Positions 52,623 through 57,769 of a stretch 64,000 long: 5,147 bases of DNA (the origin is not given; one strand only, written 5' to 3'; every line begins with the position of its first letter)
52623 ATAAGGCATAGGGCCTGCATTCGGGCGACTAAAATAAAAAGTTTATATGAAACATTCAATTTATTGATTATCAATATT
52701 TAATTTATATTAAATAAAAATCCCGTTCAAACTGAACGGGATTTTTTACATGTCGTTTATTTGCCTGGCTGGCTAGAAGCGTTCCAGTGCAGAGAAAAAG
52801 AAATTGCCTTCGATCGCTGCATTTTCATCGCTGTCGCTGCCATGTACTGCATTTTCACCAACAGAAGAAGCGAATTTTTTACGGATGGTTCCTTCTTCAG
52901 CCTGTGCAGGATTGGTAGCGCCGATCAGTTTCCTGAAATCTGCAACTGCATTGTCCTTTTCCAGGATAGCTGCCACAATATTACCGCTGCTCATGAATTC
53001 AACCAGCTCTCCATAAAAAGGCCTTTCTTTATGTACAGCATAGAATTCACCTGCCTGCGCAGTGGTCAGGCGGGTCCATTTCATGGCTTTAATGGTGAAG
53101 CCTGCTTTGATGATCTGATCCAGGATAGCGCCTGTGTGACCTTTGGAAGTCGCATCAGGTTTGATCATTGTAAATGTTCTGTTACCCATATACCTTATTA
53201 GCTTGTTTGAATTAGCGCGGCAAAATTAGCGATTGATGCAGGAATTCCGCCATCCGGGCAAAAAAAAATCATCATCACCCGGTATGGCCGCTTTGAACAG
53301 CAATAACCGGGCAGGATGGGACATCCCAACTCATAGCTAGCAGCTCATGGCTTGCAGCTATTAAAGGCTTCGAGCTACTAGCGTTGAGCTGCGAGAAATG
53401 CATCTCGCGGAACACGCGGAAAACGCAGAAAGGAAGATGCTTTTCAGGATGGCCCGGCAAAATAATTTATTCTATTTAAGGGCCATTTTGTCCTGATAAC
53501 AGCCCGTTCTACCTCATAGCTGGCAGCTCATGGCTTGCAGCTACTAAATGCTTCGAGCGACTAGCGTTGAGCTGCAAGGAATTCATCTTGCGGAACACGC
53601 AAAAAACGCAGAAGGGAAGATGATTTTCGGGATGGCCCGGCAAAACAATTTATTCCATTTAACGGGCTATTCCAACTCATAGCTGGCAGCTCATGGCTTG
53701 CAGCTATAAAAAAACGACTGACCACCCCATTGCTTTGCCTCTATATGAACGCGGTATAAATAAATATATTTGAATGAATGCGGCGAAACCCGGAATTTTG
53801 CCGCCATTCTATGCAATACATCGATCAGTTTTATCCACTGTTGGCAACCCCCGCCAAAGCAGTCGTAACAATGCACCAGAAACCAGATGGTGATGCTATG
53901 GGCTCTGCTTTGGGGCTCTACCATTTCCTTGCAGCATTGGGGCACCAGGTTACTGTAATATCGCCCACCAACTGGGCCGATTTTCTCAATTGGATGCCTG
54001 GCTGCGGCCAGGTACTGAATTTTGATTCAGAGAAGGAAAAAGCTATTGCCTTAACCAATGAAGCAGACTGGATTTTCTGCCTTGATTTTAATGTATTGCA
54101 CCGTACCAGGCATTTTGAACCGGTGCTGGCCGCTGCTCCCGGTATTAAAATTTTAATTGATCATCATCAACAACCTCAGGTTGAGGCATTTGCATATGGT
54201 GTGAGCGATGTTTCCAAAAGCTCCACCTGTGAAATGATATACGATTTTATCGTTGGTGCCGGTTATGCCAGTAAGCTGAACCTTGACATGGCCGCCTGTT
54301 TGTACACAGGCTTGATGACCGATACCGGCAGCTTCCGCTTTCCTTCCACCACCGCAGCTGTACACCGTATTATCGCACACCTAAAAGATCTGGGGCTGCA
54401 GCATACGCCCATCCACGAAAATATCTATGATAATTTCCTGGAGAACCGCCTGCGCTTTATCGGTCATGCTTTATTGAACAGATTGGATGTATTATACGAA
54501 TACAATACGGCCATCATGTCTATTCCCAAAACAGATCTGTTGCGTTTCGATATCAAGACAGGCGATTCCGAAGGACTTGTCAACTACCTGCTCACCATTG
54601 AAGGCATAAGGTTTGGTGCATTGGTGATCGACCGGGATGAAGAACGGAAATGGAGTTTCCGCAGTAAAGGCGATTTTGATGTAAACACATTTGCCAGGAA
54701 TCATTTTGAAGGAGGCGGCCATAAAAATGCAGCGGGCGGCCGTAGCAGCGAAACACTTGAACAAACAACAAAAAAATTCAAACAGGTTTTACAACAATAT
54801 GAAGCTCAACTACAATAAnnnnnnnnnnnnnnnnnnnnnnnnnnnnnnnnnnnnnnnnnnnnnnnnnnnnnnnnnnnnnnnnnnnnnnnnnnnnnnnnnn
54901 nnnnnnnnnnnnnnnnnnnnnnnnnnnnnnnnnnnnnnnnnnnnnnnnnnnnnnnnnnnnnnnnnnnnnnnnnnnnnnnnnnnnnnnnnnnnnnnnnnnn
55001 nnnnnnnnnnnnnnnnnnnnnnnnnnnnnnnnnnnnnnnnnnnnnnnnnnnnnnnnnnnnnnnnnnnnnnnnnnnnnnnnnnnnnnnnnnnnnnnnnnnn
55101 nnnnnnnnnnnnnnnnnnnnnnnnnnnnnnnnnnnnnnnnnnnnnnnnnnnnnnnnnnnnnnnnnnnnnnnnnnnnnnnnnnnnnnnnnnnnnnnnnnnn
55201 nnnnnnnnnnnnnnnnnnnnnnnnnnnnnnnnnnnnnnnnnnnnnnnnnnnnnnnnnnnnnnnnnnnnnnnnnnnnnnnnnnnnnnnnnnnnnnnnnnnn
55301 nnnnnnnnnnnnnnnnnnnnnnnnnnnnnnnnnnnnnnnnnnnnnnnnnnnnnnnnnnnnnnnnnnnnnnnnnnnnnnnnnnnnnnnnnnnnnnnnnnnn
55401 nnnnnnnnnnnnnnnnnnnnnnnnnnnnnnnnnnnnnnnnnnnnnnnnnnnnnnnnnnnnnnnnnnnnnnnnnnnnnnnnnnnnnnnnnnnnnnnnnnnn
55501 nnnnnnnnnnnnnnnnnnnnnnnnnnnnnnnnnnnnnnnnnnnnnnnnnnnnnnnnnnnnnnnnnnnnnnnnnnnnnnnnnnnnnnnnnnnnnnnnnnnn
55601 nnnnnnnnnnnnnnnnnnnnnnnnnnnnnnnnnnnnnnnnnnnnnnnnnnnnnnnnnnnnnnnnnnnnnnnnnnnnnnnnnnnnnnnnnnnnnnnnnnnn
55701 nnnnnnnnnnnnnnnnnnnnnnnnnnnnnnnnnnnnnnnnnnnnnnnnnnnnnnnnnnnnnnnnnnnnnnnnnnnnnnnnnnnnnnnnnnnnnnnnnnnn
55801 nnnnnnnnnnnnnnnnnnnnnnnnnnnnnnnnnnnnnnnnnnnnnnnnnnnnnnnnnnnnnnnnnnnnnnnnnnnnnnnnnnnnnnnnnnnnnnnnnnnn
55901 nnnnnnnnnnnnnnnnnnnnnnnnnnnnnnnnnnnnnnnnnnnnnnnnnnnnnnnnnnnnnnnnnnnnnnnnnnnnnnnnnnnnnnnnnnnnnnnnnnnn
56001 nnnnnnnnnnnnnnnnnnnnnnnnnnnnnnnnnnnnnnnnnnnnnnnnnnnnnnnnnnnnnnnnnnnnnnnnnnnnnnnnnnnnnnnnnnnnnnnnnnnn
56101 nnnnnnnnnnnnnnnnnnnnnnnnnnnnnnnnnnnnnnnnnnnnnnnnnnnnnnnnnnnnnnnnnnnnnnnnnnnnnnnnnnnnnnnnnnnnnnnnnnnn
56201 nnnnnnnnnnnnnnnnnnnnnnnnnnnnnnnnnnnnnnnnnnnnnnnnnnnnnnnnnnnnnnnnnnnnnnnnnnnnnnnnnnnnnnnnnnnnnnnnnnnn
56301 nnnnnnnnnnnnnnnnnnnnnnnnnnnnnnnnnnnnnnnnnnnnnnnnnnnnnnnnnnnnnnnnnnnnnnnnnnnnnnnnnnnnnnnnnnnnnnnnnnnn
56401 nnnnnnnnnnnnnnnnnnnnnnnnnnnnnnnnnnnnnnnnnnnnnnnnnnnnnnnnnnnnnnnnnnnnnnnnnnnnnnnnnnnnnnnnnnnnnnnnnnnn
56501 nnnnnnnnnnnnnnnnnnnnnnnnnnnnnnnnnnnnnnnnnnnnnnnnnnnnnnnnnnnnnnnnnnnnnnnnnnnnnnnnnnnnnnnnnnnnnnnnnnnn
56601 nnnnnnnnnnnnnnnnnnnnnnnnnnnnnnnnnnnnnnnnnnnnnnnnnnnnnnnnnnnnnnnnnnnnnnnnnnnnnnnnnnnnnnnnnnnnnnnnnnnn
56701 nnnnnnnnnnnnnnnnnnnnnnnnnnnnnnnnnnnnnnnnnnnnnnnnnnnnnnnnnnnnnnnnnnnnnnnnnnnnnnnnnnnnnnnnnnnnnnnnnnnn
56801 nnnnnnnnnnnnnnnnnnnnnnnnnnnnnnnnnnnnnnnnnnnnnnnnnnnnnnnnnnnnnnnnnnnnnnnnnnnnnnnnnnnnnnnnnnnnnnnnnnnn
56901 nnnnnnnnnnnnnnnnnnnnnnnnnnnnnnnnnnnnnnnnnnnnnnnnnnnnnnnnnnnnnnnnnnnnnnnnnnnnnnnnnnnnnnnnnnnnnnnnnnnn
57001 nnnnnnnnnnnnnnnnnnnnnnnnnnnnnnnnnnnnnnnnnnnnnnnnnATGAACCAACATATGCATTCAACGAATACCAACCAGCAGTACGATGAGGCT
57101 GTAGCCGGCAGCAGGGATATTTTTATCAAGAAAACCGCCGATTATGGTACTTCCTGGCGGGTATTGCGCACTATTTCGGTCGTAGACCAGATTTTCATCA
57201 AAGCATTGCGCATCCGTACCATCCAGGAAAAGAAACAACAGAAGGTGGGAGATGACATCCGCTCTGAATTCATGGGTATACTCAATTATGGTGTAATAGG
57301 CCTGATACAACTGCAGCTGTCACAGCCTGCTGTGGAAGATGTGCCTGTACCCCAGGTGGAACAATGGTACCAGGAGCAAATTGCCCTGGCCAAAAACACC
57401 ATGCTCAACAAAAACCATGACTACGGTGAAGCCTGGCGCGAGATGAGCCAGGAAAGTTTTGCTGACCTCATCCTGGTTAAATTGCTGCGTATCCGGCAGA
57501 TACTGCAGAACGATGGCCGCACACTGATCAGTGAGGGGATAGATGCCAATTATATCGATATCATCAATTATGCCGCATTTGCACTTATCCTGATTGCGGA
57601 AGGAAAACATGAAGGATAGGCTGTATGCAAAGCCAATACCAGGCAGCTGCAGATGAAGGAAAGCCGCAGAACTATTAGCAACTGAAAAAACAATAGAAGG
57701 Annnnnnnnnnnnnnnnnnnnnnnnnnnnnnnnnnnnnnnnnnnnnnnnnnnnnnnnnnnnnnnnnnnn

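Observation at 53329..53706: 2.2-copy tandem array of a ~180-bp structured repeat in the ndk / nrnA intergenic region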

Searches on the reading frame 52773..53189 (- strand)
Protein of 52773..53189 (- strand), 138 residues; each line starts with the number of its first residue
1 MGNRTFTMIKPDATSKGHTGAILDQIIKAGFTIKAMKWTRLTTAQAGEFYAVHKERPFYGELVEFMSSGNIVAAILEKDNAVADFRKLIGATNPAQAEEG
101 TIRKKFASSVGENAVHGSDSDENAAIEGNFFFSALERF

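Call 13: find_encoding_contigs(protein=window:52773-53189:-, flank=10000, max_places=6)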
Protein window:52773-53189:- (138 aa): 2 contigs read that carry it; 2 places shown.
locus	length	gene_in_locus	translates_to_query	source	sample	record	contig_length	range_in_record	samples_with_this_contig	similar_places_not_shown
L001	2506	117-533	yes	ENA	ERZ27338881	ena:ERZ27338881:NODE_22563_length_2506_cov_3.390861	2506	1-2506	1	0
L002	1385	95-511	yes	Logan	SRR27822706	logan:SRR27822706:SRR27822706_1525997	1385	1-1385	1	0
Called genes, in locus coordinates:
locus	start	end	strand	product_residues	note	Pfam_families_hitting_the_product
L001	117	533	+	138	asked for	PF00334:NDK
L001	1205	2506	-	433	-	?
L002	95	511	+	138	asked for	PF00334:NDK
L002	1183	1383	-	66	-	?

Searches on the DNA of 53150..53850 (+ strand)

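Call 17: search_rna_families(source=window, start=53150, end=53850, threshold=evalue, max_evalue=10)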
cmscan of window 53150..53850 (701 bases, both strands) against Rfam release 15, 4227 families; matches with E-value up to 10: 6.
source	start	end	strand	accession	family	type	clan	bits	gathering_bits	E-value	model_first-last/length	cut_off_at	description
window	53329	53389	+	RF00931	mir-879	Gene; miRNA;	-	25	90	0.0089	1-74/74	no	mir-879 microRNA precursor family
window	53375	53446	-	RF02126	GHRLOS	Gene; lncRNA;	-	22.1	48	0.0039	1-70/70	no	Ghrelin opposite strand RNA conserved region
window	53330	53446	+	RF00541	snopsi28S-2876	Gene; snRNA; snoRNA; HACA-box;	-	15.6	100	3.9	1-143/143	no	Small nucleolar RNA psi28S-2876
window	53561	53638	-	RF02126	GHRLOS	Gene; lncRNA;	-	13.6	48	1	1-70/70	no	Ghrelin opposite strand RNA conserved region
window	53491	53550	-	RF03031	ssnA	Cis-reg;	-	12.5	37.3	5.1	1-48/48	no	ssnA RNA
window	53212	53314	-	RF00065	snoR9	Gene; snRNA; snoRNA; CD-box;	CL00132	11.6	90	5.3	1-128/128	no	Small nucleolar RNA snoR9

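Call 85: search_dna_similar(query=window:53300-53760:+, collection=plasmids, mode=distant, max_evalue=0.01, max_rows=10)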
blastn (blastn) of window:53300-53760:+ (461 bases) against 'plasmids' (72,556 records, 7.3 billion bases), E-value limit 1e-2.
No match.

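Call 86: search_dna_similar(query=window:53300-53760:+, collection=phages, mode=distant, max_evalue=0.01, max_rows=10)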
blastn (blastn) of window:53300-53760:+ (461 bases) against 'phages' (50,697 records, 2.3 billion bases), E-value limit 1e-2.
No match.
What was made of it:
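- Tried and rejected: Plasmid and phage collections: no match (calls 85, 86).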

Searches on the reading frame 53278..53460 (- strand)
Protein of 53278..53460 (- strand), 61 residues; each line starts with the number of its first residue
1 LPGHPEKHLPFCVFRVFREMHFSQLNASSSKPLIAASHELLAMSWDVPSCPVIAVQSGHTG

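Call 89: find_homologous_proteins(query=window:53278-53460:-, max_evalue=10)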
Query seq(61 aa): no candidate shares three 5-residue words with the query. No homologue found.

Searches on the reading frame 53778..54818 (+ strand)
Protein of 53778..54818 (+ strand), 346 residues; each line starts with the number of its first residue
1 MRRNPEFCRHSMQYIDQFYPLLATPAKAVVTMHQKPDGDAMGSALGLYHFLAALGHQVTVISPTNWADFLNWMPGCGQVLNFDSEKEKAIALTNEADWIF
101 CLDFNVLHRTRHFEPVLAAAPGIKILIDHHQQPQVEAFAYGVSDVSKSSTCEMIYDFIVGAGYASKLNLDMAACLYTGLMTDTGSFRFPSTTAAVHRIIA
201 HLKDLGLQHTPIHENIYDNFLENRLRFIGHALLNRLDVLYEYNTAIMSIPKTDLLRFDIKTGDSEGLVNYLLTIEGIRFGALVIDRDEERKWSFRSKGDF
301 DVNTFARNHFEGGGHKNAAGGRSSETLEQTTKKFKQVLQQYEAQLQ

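Call 12: find_encoding_contigs(protein=window:53778-54818:+, flank=10000, max_places=6)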
Protein window:53778-54818:+ (346 aa): no gene with exactly this product is on record in the collection.

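Call 38: find_homologous_proteins(query=window:53811-54818:+, max_evalue=1e-40)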
Query window:53811-54818:+ (335 aa): 8000 proteins with E <= 1e-40 among 8000 candidates; the best 120 are listed.
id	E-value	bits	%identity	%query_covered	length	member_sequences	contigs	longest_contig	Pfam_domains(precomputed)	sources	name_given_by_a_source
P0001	7.6e-228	773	100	100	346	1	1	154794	PF01368.28,PF02272.25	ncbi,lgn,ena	-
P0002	2.0e-211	719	91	100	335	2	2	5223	PF01368.28,PF02272.25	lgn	-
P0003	3.6e-195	666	85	100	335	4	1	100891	PF01368.28,PF02272.25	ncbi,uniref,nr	ncbi:bifunctional oligoribonuclease/PAP phosphatase NrnA [Deminuibacter soli]|uniref:Bifunctional ol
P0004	9.7e-187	638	80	100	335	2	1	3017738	PF01368.28,PF02272.25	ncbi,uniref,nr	ncbi:DHH family phosphoesterase [Filimonas effusa]|uniref:Bifunctional oligoribonuclease/PAP phospha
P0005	4.1e-185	632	79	100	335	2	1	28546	PF01368.28,PF02272.25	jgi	jgi:phosphoesterase RecJ-like protein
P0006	2.8e-183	626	79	100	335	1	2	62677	PF01368.28,PF02272.25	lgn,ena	-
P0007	3.7e-183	626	78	100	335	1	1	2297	PF01368.28,PF02272.25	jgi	jgi:phosphoesterase RecJ-like protein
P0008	9.9e-181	618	77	100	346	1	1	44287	PF01368.28,PF02272.25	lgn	-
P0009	3.4e-179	613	77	100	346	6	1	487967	PF01368.28,PF02272.25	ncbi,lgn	-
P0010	9.7e-176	602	77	100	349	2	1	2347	PF01368.28,PF02272.25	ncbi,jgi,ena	jgi:phosphoesterase RecJ-like protein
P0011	7.0e-175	599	75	100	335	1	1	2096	PF01368.28,PF02272.25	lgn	-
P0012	7.2e-174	596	75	100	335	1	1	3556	PF01368.28,PF02272.25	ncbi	ncbi:MAG TPA: bifunctional oligoribonuclease/PAP phosphatase NrnA [Chitinophagaceae bacterium]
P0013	9.2e-174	595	74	100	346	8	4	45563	PF01368.28,PF02272.25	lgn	-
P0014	3.9e-173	593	76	100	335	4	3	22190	PF01368.28,PF02272.25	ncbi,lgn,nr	ncbi:MAG: bifunctional oligoribonuclease/PAP phosphatase NrnA [Chitinophagaceae bacterium]|nr:bifunc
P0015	4.3e-173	593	76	100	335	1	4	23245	PF01368.28,PF02272.25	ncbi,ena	-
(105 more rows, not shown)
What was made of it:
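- Checked: The flanking genes are ndk (PF00334, call 13) and nrnA (DHH/DHHA1, call 38), as stated.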

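Call 39: find_encoding_contigs(protein=P0001, flank=10000, max_places=4)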
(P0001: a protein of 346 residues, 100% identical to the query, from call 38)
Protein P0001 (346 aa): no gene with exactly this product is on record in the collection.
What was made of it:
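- On REP/BIME: The rest of the genome is not accessible (call 39).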

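Call 40: find_encoding_contigs(protein=P0002, flank=10000, max_places=4)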
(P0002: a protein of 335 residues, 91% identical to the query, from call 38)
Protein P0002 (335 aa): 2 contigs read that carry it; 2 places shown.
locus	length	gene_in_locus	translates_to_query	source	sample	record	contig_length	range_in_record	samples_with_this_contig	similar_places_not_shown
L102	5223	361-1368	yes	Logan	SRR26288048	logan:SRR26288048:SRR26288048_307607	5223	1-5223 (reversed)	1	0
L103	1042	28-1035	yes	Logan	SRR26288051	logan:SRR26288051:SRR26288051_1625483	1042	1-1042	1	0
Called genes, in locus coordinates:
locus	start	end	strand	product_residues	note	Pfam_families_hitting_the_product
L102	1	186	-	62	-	?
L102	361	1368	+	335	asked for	PF01368:DHH, PF02272:DHHA1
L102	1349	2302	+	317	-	PF00254:FKBP_C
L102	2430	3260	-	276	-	PF00809:Pterin_bind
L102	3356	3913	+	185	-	PF07659:DUF1599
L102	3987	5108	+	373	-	PF07291:MauE, PF07681:DoxX (weak)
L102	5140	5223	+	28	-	?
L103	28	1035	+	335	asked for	PF01368:DHH, PF02272:DHHA1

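Call 41: find_encoding_contigs(protein=P0003, flank=10000, max_places=3)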
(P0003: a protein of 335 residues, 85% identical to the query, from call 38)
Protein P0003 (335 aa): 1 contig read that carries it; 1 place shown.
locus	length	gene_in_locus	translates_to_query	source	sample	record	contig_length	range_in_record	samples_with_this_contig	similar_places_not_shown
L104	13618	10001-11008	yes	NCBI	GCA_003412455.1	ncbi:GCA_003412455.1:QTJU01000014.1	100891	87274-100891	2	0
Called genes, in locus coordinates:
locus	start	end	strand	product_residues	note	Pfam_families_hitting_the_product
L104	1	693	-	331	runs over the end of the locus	PF00676:E1_dh, PF02775:TPP_enzyme_C, PF13292:DXP_synthase_N, PF00456:Transketolase_N (weak)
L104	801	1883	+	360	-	PF02463:SMC_N, PF13175:AAA_15 (weak), PF13476:AAA_23, PF13514:AAA_27 (faint), PF13555:AAA_29 (faint), PF13304:AAA_21 (weak)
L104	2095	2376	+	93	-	PF05258:DciA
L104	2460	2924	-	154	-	PF00571:CBS (weak)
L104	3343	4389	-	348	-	PF19300:BPD_transp_1_N, PF00528:BPD_transp_1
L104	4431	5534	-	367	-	PF07291:MauE, PF07681:DoxX (weak)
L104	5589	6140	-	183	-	PF07659:DUF1599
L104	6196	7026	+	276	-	PF00809:Pterin_bind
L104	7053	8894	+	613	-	PF20695:UbiD_N, PF01977:UbiD, PF20696:UbiD_C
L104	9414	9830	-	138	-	PF00334:NDK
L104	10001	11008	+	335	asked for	PF01368:DHH, PF02272:DHHA1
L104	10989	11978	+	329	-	PF00254:FKBP_C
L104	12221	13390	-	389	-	PF03786:UxuA, PF01261:AP_endonuc_2 (faint)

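Call 45: find_encoding_contigs(protein=window:53811-54815:+, flank=10000, max_places=6)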
Protein window:53811-54815:+ (335 aa): no gene with exactly this product is on record in the collection.
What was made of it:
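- Tried and rejected: More of the same genome: the source contig cannot be looked up (calls 12, 39, 45).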

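Call 56: find_encoding_contigs(protein=P0004, flank=10000, max_places=2)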
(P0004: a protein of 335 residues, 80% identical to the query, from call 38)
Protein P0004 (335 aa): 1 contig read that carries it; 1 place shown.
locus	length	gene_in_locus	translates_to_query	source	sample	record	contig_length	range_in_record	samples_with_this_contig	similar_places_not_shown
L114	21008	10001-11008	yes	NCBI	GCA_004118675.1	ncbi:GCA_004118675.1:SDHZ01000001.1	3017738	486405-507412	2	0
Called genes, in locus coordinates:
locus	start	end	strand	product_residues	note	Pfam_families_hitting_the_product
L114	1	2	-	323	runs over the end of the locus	PF00480:ROK, PF02685:Glucokinase (faint)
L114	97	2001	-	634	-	PF07690:MFS_1 (faint)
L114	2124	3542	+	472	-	PF08323:Glyco_transf_5, PF13439:Glyco_transf_4 (weak), PF13579:Glyco_trans_4_4 (faint), PF00534:Glycos_transf_1, PF13692:Glyco_trans_1_4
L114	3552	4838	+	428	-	PF00483:NTP_transferase, PF24894:Hexapep_GlmU (faint), PF25084:LbH_EIF2B (faint), PF25247:LbH_GLGC, PF25087:GMPPB_C (faint)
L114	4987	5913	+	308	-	PF02729:OTCace_N, PF00185:OTCace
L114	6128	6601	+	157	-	PF01467:CTP_transf_like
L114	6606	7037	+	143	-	PF03061:4HBT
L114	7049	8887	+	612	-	PF20695:UbiD_N, PF01977:UbiD, PF20696:UbiD_C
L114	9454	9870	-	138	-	PF00334:NDK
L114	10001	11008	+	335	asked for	PF01368:DHH, PF02272:DHHA1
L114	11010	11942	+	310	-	PF00254:FKBP_C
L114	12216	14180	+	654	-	PF01433:Peptidase_M1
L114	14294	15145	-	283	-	PF00809:Pterin_bind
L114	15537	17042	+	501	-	PF03629:SASA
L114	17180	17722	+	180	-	PF07659:DUF1599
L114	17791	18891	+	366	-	PF07291:MauE, PF07681:DoxX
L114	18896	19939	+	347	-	PF19300:BPD_transp_1_N, PF00528:BPD_transp_1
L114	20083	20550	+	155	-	PF00571:CBS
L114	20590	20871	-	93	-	PF05258:DciA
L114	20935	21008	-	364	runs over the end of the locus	PF02463:SMC_N, PF13175:AAA_15 (weak), PF13476:AAA_23, PF13514:AAA_27 (faint), PF13304:AAA_21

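Call 57: find_encoding_contigs(protein=P0006, flank=10000, max_places=2)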
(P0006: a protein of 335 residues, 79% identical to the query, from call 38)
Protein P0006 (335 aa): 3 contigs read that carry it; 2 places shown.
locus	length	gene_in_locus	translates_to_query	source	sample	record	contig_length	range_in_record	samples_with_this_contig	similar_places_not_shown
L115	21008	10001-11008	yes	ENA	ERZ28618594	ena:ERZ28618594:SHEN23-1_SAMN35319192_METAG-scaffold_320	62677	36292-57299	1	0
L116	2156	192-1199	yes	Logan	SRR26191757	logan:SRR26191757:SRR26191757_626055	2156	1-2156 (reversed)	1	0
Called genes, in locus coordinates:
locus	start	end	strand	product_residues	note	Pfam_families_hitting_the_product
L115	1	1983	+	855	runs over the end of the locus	PF22666:Glyco_hydro_2_N2, PF00703:Glyco_hydro_2, PF17786:Mannosidase_ig, PF17753:Ig_mannosidase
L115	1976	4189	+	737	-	PF17678:Glyco_hydro_92N, PF07971:Glyco_hydro_92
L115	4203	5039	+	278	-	PF02311:AraC_binding, PF07883:Cupin_2, PF12833:HTH_18, PF00165:HTH_AraC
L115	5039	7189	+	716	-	-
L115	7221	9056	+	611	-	PF20695:UbiD_N, PF01977:UbiD, PF20696:UbiD_C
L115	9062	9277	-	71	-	-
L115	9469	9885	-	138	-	PF00334:NDK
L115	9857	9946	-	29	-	-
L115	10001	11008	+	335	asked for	PF01368:DHH, PF02272:DHHA1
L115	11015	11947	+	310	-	PF00254:FKBP_C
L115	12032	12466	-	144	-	-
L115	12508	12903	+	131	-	-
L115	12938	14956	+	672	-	PF01433:Peptidase_M1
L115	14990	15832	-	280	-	PF00809:Pterin_bind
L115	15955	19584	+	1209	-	PF12708:Pect-lyase_RHGA_epim, PF05048:NosD (faint), PF13229:Beta_helix (faint), PF01738:DLH (weak), PF12697:Abhydrolase_6 (weak), PF00326:Peptidase_S9 (faint)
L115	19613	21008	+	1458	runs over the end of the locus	PF01436:NHL (faint)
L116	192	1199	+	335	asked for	PF01368:DHH, PF02272:DHHA1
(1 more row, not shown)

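Call 58: find_encoding_contigs(protein=P0009, flank=10000, max_places=2)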
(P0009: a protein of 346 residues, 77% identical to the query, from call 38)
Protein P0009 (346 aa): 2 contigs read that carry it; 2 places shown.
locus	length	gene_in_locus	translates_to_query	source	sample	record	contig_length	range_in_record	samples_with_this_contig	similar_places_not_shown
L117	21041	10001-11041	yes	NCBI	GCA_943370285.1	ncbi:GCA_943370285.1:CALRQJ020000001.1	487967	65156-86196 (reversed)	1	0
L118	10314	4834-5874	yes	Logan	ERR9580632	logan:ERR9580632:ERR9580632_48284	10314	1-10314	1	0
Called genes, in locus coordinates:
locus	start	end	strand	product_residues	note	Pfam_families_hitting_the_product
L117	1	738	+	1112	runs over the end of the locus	PF13620:CarboxypepD_reg (weak), PF13715:CarbopepD_reg_2, PF07715:Plug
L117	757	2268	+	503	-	PF14322:SusD-like_3, PF12771:SusD-like_2 (weak), PF07980:SusD_RagB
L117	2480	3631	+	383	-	-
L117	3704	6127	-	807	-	PF03030:H_PPase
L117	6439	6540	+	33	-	-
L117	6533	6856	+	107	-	-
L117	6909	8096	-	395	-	PF00144:Beta-lactamase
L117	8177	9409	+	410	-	PF00389:2-Hacid_dh, PF02826:2-Hacid_dh_C, PF03446:NAD_binding_2 (weak), PF22629:ACT_AHAS_ss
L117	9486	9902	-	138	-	PF00334:NDK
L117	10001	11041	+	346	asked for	PF01368:DHH, PF02272:DHHA1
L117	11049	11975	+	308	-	PF00254:FKBP_C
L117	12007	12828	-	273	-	PF00809:Pterin_bind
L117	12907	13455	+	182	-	PF07659:DUF1599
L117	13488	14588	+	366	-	PF07291:MauE, PF07681:DoxX (weak)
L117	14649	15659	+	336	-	PF19300:BPD_transp_1_N (weak), PF00528:BPD_transp_1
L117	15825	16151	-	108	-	PF19666:DUF6169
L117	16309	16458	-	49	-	-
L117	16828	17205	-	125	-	-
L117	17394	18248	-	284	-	-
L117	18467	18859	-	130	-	-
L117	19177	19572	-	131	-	-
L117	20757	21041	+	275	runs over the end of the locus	PF00072:Response_reg, PF04397:LytTR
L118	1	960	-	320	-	?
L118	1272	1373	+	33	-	-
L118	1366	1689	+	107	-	-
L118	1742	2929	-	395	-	PF00144:Beta-lactamase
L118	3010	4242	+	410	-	PF00389:2-Hacid_dh, PF02826:2-Hacid_dh_C, PF03446:NAD_binding_2 (weak), PF22629:ACT_AHAS_ss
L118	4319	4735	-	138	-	PF00334:NDK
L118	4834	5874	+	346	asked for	PF01368:DHH, PF02272:DHHA1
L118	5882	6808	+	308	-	PF00254:FKBP_C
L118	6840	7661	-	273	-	PF00809:Pterin_bind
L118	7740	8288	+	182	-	PF07659:DUF1599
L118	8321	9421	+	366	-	PF07291:MauE, PF07681:DoxX (weak)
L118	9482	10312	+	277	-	?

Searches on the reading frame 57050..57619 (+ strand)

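Call 67: search_protein_families(library=pfam, proteins=[window:57050-57619:+], max_evalue=0.00001)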
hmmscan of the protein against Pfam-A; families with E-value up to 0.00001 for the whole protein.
window:57050-57619:+ (189 aa): 1 family
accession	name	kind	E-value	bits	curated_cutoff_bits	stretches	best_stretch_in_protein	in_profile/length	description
PF07659.16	DUF1599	-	5.6e-54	180.8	25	2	28-88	1-61/61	Nucleotide modification associated domain 1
